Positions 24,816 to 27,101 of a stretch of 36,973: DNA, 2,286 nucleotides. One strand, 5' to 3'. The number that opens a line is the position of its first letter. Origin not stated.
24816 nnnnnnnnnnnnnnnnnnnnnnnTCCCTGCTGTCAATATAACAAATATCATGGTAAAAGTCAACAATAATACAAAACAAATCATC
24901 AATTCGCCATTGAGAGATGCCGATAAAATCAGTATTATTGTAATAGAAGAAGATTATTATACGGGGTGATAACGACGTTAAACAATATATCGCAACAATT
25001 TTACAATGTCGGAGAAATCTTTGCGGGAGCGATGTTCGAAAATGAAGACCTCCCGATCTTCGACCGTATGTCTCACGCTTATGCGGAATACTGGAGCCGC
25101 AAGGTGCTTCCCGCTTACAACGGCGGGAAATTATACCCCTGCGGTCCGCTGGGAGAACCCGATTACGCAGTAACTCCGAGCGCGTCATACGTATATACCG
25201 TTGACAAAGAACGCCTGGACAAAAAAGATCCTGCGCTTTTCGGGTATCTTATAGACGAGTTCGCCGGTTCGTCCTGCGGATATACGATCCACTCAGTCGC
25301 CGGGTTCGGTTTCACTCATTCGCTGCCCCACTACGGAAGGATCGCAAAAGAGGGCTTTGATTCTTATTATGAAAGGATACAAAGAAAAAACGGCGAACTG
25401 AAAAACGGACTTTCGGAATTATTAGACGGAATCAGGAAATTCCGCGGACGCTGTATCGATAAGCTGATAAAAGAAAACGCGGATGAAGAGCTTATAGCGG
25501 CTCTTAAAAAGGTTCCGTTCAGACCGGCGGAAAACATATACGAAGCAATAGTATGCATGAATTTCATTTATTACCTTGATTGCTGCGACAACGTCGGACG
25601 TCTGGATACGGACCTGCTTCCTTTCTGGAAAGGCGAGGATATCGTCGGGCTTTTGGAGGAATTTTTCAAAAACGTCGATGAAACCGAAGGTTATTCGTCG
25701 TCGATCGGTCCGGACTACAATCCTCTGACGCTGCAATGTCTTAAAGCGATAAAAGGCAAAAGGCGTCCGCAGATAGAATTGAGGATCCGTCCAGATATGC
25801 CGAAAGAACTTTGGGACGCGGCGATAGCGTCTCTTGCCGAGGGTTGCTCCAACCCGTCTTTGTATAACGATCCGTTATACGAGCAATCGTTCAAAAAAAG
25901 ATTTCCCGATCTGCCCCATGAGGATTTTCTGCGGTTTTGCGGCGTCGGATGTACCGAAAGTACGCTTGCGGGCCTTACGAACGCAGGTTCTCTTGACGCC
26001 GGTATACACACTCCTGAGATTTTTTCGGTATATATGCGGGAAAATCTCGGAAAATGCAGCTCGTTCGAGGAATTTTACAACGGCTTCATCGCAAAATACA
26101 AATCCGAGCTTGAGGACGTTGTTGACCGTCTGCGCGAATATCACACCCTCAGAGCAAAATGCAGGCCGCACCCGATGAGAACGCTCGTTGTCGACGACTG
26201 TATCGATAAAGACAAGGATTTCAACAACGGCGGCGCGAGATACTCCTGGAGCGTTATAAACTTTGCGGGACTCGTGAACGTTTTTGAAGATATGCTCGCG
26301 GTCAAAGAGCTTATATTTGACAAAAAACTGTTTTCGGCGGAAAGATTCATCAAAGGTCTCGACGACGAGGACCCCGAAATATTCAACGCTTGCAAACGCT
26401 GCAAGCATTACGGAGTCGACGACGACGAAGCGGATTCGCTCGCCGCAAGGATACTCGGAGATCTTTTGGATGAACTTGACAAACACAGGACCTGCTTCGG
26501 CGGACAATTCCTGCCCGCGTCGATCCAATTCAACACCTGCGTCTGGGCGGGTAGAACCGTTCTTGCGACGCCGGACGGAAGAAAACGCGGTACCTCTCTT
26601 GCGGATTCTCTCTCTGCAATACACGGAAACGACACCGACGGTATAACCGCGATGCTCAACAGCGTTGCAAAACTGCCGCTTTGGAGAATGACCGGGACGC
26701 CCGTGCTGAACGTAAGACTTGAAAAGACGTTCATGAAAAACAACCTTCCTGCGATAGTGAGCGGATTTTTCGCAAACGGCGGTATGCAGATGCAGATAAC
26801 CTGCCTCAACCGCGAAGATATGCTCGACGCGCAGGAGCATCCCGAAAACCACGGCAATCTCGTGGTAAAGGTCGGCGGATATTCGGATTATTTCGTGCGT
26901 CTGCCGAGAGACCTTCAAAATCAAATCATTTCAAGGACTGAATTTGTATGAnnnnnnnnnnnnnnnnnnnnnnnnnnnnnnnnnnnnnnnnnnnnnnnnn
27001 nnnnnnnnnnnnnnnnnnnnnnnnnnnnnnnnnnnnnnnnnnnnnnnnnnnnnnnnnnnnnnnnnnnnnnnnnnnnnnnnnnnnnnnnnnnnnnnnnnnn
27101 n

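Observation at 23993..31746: AraC-flanked operon joining a cytoplasmic radical enzyme pair to two extracellular lipoproteins, with no transporter permease and no microcompartment genes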

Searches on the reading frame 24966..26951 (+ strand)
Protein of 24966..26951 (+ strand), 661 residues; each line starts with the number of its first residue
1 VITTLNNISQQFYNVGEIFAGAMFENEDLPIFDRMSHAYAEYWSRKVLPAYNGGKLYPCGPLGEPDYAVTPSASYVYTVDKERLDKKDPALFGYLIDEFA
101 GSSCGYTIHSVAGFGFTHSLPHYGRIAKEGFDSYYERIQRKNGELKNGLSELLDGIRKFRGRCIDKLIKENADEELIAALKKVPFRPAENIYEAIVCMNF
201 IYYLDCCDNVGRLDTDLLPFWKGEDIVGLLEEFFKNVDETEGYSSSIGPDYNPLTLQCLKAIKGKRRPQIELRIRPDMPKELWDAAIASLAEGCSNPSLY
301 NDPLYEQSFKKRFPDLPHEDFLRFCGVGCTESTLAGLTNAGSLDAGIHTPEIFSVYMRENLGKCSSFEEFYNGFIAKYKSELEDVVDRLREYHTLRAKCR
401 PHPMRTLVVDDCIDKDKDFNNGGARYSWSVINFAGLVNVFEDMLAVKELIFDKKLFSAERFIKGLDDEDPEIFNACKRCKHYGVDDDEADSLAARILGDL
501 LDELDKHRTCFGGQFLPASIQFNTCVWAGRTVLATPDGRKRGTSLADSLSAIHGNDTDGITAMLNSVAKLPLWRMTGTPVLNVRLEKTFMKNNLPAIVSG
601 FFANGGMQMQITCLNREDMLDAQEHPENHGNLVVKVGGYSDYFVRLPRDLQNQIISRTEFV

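Call 4: search_protein_families(library=pfam, proteins=[window:24966-26951:+], max_evalue=0.01)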
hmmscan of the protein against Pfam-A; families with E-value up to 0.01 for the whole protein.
window:24966-26951:+ (661 aa): 4 families
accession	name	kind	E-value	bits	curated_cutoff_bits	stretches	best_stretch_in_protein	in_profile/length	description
PF02901.20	PFL-like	-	6.4e-44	151.1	24.3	2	252-527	353-645/647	Pyruvate formate lyase-like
PF01228.26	Gly_radical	-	1.1e-19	71.3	22.2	1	546-644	2-106/106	Glycine radical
PF11230.13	YjjI-like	-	2.3e-08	33.3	23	1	187-313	70-209/485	Glycyl radical enzyme YjjI-like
PF15578.11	DUF4662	-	0.0014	18.9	27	1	514-580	178-239/269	Domain of unknown function (DUF4662)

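Call 5: search_protein_families(library=ncbifam, proteins=[window:24966-26951:+], max_evalue=0.01)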
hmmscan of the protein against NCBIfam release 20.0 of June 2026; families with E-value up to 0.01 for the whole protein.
window:24966-26951:+ (661 aa): 13 families
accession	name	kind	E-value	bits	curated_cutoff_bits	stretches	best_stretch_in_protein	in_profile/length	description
TIGR01774.1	PFL2-3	subfamily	8.3e-65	219.4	678.2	1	252-659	352-783/786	formate C-acetyltransferase/glycerol dehydratase family glycyl radical enzyme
NF043068.1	glycl_HYPD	equivalog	8.2e-51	173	1100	1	361-659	472-781/784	trans-4-hydroxy-L-proline dehydratase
NF007437.0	PRK09983.1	equivalog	4.1e-49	167.4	1109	1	251-659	341-762/765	formate C-acetyltransferase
NF048009.1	SfplDhtHpfGKleb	equivalog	1e-43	149.5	1000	1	252-660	380-822/824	(2S)-3-sulfopropanediol dehydratase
NF048011.1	SfplDhtHpsGDes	equivalog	2.8e-39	135.1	1000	1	363-659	510-818/821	(2S)-3-sulfopropanediol dehydratase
NF033718.1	indole_decarb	equivalog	5.9e-39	133.9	1100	2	473-660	674-866/868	indoleacetate decarboxylase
TIGR04394.1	choline_CutC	equivalog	3.8e-37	128.3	1050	1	358-659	473-785/789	choline trimethylamine-lyase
NF033715.1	glycyl_HPDL_Lrg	equivalog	2.8e-30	104.9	1150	2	471-660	705-899/901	4-hydroxyphenylacetate decarboxylase large subunit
TIGR01255.1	pyr_form_ly_1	equivalog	3.9e-21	75.2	994.2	1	464-658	531-739/744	formate C-acetyltransferase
NF038360.1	rad_fix_GrcA3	exception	1e-14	54.3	158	1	592-658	7-73/78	autonomous glycyl radical cofactor GrcA3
NF008341.1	PRK11127.1-1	equivalog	3.5e-11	43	145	1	607-658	24-75/80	autonomous glycyl radical cofactor GrcA2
TIGR04040.1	glycyl_YjjI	hypoth_equivalog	2.5e-06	26.2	498.3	1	210-312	109-220/497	YjjI family glycine radical enzyme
TIGR04365.1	spare_glycyl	equivalog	1.5e-05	25.2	170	1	604-658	67-121/126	autonomous glycyl radical cofactor GrcA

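Call 11: find_homologous_proteins(query=window:24966-26951:+, max_evalue=1e-10)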
Query window:24966-26951:+ (661 aa): 566 proteins with E <= 1e-10 among 8000 candidates; the best 120 are listed.
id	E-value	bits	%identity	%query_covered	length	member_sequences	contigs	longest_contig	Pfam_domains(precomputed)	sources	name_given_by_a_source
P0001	0.0e+0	1515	97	99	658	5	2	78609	PF02901.21,PF11230.14,PF01228.27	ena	-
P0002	8.8e-274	928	60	99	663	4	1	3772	PF02901.21,PF01228.27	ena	-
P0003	2.6e-263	894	59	99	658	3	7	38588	PF02901.21,PF01228.27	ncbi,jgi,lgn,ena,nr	ncbi:MAG: hypothetical protein E7397_06265 [Ruminococcaceae bacterium]|nr:hypothetical protein [Osci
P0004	4.2e-256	870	57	99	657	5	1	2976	PF02901.21,PF01228.27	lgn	-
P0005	8.3e-253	859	56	99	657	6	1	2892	PF02901.21,PF01228.27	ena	-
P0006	5.6e-250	850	58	99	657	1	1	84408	PF02901.21,PF01228.27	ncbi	-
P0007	4.8e-236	803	53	99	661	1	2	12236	PF02901.21,PF01228.27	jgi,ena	-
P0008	3.7e-232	791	55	98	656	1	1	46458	PF02901.21,PF01228.27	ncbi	-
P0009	7.5e-222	757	51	99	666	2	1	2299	PF02901.21,PF01228.27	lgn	-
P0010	9.2e-220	750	51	99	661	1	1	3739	PF02901.21,PF11230.14,PF01228.27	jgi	-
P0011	3.0e-217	741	49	100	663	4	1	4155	PF02901.21,PF01228.27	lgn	-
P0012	3.7e-215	734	49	99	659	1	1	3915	PF02901.21,PF01228.27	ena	-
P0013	6.6e-215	734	50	98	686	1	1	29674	PF02901.21,PF01228.27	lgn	-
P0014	1.2e-214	733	50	99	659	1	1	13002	PF02901.21,PF01228.27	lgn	-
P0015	1.0e-213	730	50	99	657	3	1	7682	PF02901.21,PF01228.27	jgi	jgi:hypothetical protein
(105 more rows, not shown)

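Call 13: find_related_loci(query=A1, collection=genome_contigs, flank=10000)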
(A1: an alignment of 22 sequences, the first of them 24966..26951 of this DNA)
Query A1 (661 aa) in genome_contigs; peptide patterns used: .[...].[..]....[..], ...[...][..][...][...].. (x = any residue, [..] = any of these).
192 stretches matched a pattern; 171 encode a relative of the query (tblastn E <= 1e-3); the best 80 are kept; 80 distinct loci.
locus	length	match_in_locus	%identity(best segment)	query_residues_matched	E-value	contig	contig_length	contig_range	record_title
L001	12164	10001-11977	58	2-660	0e+0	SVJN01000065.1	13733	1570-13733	MAG: Oscillospiraceae bacterium isolate SIG436 NODE_76060_length_13733_cov_3.361752, whole genome shotgun sequence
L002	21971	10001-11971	58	5-661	0e+0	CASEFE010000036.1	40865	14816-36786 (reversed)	uncultured Firmicutes bacterium isolate Batch1_idba_bin.1171 genome assembly, contig: Batch1_idba_bin.1171.fa_k87_419874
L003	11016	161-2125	51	7-660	0e+0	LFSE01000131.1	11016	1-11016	MAG: Clostridiales bacterium DTU074 scaffold21418, whole genome shotgun sequence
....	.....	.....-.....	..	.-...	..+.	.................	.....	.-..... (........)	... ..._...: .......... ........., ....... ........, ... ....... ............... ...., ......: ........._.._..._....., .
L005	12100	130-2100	50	5-660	0e+0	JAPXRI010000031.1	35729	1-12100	MAG: Bacillota bacterium isolate binned_ad_9.118 NODE_1269_length_35729_cov_3.179175, whole genome shotgun sequence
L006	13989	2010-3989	50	4-660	0e+0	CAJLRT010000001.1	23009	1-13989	MAG TPA_asm: uncultured Clostridiales bacterium isolate ERR1600622-bin.54 genome assembly, contig: NODE_2518_length_2300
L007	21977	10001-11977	48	2-659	0e+0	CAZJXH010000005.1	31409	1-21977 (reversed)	MAG TPA_asm: uncultured Oscillospiraceae bacterium isolate SRP302447_co2_281 genome assembly, contig: NODE_3927_length_3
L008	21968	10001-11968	49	5-659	0e+0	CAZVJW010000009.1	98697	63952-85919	MAG TPA_asm: uncultured Eubacteriales bacterium isolate SRP192927_co4_831 genome assembly, contig: NODE_173_length_98697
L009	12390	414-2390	49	5-660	0e+0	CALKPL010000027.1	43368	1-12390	MAG TPA_asm: uncultured Clostridia bacterium isolate ERR912096_bin.105_CONCOCT_v1.1_MAG genome assembly, contig: ERZ8273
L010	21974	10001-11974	48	7-660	0e+0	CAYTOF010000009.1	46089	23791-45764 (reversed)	MAG TPA_asm: uncultured Oscillospiraceae bacterium isolate binchicken_co39_19 genome assembly, contig: NODE_1811_length_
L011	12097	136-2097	47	6-660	0e+0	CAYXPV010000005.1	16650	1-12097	MAG TPA_asm: uncultured Oscillospiraceae bacterium isolate SRP315200_co2_617 genome assembly, contig: NODE_3630_length_1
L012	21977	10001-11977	47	3-660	0e+0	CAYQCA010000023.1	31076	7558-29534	MAG TPA_asm: uncultured Clostridium sp. isolate binchicken_co158_149 genome assembly, contig: NODE_1291_length_31076_cov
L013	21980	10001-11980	47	7-660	0e+0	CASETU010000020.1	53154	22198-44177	uncultured Firmicutes bacterium isolate Batch4_idba_bin.1455 genome assembly, contig: Batch4_idba_bin.1455.fa_k87_241131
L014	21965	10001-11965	46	6-658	0e+0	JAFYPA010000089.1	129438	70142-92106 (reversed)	MAG: Clostridia bacterium isolate RGIG7291 Water_buffalos_Cecum-4__c602022, whole genome shotgun sequence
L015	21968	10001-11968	47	2-658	0e+0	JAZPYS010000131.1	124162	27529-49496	MAG: Acetatifactor sp. isolate T1900044646_TS20190112.MAGScoT_cleanbin_000051 SGB_1373_k141_1517256, whole genome shotgu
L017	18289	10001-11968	48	5-659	0e+0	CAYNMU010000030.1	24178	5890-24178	MAG TPA_asm: uncultured Eubacteriales bacterium isolate SRP284006_co1_363 genome assembly, contig: NODE_3272_length_2417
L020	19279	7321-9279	48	7-660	0e+0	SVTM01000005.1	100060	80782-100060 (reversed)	MAG: Oscillospiraceae bacterium isolate SIG695 NODE_5128_length_100060_cov_2.208990, whole genome shotgun sequence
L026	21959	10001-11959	47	7-660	0e+0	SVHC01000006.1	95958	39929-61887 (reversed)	MAG: Clostridiales bacterium isolate SIG374 NODE_5509_length_95958_cov_2.191159, whole genome shotgun sequence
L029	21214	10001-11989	49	7-660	0e+0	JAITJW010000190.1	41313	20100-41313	MAG: Treponema sp. isolate Pcl387_bin26 k119_1504519, whole genome shotgun sequence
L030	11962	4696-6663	46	5-659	0e+0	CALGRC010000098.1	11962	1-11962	MAG TPA_asm: uncultured Clostridia bacterium isolate SRR5024276_bin.21_CONCOCT_v1.1_MAG genome assembly, contig: ERZ5053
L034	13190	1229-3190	46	7-660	0e+0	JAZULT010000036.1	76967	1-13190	MAG: Clostridia bacterium isolate T1900044904_TS20190370.MAGScoT_cleanbin_000021 SGB_3304_k141_507467, whole genome shot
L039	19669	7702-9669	49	5-659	0e+0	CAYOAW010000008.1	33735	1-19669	MAG TPA_asm: uncultured Eubacteriales bacterium isolate SRP089250_co1_16 genome assembly, contig: NODE_1849_length_33735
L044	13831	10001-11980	44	12-660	0e+0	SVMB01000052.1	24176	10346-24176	MAG: Oscillospiraceae bacterium isolate SIG502 NODE_40530_length_24176_cov_1.609714, whole genome shotgun sequence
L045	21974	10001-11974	45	10-660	2e-180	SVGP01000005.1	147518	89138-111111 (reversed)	MAG: Clostridiales bacterium isolate SIG361 NODE_514_length_147518_cov_2.382737, whole genome shotgun sequence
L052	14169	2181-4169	43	5-660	1e-176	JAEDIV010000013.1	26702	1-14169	MAG: Clostridia bacterium isolate MAG171 NODE_1180_length_26702_cov_6.696589, whole genome shotgun sequence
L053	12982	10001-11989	42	4-660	3e-175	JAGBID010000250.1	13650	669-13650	MAG: Clostridia bacterium isolate RGIG9140 Water_deer_Rectum.Co__c1466838, whole genome shotgun sequence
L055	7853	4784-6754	41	5-660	2e-175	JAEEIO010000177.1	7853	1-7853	MAG: Clostridiales bacterium isolate Tb.RUG.148 k141_10852386_flag=1_multi=58.0000_len=7853, whole genome shotgun sequen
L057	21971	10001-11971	43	4-658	3e-174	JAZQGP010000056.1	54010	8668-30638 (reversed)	MAG: Eubacteriales bacterium isolate T1900044630_TS20190096.MAGScoT_cleanbin_000008 SGB_1022_k141_1173627, whole genome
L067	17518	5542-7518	41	8-660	2e-170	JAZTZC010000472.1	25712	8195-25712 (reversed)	MAG: Eubacteriales bacterium isolate T1900045324_YK20190013.MAGScoT_cleanbin_000046 SGB_6419_k141_1566701, whole genome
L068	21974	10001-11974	42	4-658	6e-170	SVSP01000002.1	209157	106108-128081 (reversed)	MAG: Oscillospiraceae bacterium isolate SIG672 NODE_919_length_209157_cov_2.409520, whole genome shotgun sequence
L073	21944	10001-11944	43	6-658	1e-169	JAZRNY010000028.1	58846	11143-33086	MAG: Acutalibacteraceae bacterium isolate T1900045400_YK20190090.MAGScoT_cleanbin_000003 SGB_6975_k141_612801, whole gen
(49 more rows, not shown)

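Call 21: find_encoding_contigs(protein=P0001, flank=10000, max_places=4)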
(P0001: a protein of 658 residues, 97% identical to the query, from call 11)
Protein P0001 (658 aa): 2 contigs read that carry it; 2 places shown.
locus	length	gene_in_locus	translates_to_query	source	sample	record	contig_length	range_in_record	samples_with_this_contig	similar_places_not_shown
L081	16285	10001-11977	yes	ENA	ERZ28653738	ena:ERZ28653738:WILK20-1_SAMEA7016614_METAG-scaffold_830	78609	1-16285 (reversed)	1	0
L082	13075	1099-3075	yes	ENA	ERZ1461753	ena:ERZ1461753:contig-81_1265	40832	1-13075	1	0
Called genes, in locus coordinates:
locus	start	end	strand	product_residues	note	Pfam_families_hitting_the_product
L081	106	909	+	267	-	-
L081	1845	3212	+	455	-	PF01554:MatE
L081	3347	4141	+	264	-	PF02535:Zip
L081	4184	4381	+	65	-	-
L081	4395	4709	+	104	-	PF00085:Thioredoxin, PF14595:Thioredoxin_9 (weak), PF13098:Thioredoxin_2, PF13905:Thioredoxin_8 (faint)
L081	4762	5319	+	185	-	PF00293:NUDIX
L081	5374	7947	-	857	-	PF02861:Clp_N, PF23569:NBD_SMAX1, PF00004:AAA, PF17871:AAA_lid_9, PF00004:AAA, PF07724:AAA_2, PF07728:AAA_5, PF10431:ClpB_D2-small, +8 more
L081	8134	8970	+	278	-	PF04294:VanW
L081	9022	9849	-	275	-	PF02311:AraC_binding, PF12833:HTH_18, PF00165:HTH_AraC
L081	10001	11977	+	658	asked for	PF11230:YjjI-like (weak), PF02901:PFL-like, PF01228:Gly_radical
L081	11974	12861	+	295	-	PF13353:Fer4_12, PF12797:Fer4_2 (faint), PF13237:Fer4_10 (faint), PF12837:Fer4_6 (faint), PF14697:Fer4_21 (weak), PF12838:Fer4_7 (weak), PF00037:Fer4 (weak), PF04055:Radical_SAM, +1 more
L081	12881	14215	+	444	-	PF01547:SBP_bac_1, PF13416:SBP_bac_8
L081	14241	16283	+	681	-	?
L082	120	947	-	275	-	PF02311:AraC_binding, PF12833:HTH_18, PF00165:HTH_AraC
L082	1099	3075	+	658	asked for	PF11230:YjjI-like (weak), PF02901:PFL-like, PF01228:Gly_radical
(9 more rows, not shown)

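Call 22: find_encoding_contigs(protein=P0003, flank=8000, max_places=3)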
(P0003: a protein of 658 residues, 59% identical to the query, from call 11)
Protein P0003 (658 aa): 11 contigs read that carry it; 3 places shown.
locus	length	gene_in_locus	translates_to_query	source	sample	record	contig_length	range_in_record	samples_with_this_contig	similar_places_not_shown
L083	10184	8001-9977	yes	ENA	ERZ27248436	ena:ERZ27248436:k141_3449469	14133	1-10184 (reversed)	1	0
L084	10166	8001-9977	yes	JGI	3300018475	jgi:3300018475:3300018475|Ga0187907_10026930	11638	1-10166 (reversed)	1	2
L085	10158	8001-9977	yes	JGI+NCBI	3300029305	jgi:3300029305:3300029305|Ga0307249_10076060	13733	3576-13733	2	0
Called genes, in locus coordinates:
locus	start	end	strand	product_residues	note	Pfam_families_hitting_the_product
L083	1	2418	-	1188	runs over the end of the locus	PF02463:SMC_N, PF13175:AAA_15 (weak), PF13304:AAA_21 (weak), PF13476:AAA_23, PF13555:AAA_29 (faint), PF06470:SMC_hinge, PF24161:CCDC39 (weak)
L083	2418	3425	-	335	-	PF04055:Radical_SAM, PF16199:Radical_SAM_C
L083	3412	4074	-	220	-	PF22935:RM44_endonuclase (faint), PF14622:Ribonucleas_3_3, PF00636:Ribonuclease_3, PF00035:dsrm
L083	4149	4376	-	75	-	PF00550:PP-binding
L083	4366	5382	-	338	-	PF02504:FA_synthesis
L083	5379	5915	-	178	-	-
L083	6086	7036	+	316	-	PF11120:CBP_BcsF (weak), PF08486:SpoIID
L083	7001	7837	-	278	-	PF02311:AraC_binding, PF00165:HTH_AraC, PF12833:HTH_18, PF00165:HTH_AraC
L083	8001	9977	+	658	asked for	PF02901:PFL-like, PF01228:Gly_radical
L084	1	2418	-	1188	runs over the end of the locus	PF02463:SMC_N, PF13175:AAA_15 (weak), PF13304:AAA_21 (weak), PF13476:AAA_23, PF13555:AAA_29 (faint), PF06470:SMC_hinge, PF24161:CCDC39 (weak)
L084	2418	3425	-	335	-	PF04055:Radical_SAM, PF16199:Radical_SAM_C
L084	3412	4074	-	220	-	PF22935:RM44_endonuclase (faint), PF14622:Ribonucleas_3_3, PF00636:Ribonuclease_3, PF00035:dsrm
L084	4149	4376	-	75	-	PF00550:PP-binding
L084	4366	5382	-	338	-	PF02504:FA_synthesis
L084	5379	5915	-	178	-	-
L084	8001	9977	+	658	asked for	PF02901:PFL-like, PF01228:Gly_radical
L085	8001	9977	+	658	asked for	PF02901:PFL-like, PF01228:Gly_radical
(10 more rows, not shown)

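Call 23: find_encoding_contigs(protein=P0006, flank=10000, max_places=2)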
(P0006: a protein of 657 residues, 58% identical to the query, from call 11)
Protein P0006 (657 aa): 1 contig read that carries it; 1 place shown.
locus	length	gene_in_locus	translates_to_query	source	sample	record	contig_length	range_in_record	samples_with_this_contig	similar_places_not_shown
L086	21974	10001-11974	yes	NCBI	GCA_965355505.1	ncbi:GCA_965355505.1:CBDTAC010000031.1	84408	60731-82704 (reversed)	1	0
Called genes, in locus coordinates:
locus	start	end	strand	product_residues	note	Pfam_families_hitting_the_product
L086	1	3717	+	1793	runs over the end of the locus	PF13205:Big_5, PF07703:A2M_BRD (faint), PF00207:A2M (faint)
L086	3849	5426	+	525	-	PF18088:Glyco_H_20C_C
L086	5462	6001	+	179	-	PF10688:Imp-YgjV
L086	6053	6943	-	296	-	PF00248:Aldo_ket_red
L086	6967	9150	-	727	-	PF02901:PFL-like, PF01228:Gly_radical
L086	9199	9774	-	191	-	PF01741:MscL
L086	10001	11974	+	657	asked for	PF02901:PFL-like, PF01228:Gly_radical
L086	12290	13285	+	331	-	PF00056:Ldh_1_N, PF02866:Ldh_1_C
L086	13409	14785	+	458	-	PF00206:Lyase_1, PF10415:FumaraseC_C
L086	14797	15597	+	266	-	PF02754:CCG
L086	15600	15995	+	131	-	PF12838:Fer4_7 (faint), PF13237:Fer4_10, PF13183:Fer4_8, PF13187:Fer4_9, PF13534:Fer4_17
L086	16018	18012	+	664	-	PF07992:Pyr_redox_2 (faint), PF01266:DAO (faint), PF13450:NAD_binding_8 (weak), PF12797:Fer4_2 (faint), PF00037:Fer4 (weak), PF12837:Fer4_6 (weak), PF12838:Fer4_7, PF13187:Fer4_9, +8 more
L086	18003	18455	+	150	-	PF02662:FlpD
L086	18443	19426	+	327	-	PF00037:Fer4 (faint), PF12797:Fer4_2 (faint), PF13237:Fer4_10 (faint), PF13183:Fer4_8, PF13187:Fer4_9 (weak), PF13534:Fer4_17 (weak)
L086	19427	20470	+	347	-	PF12838:Fer4_7 (faint), PF13183:Fer4_8 (faint), PF13187:Fer4_9 (faint), PF13534:Fer4_17 (faint), PF17179:Fer4_22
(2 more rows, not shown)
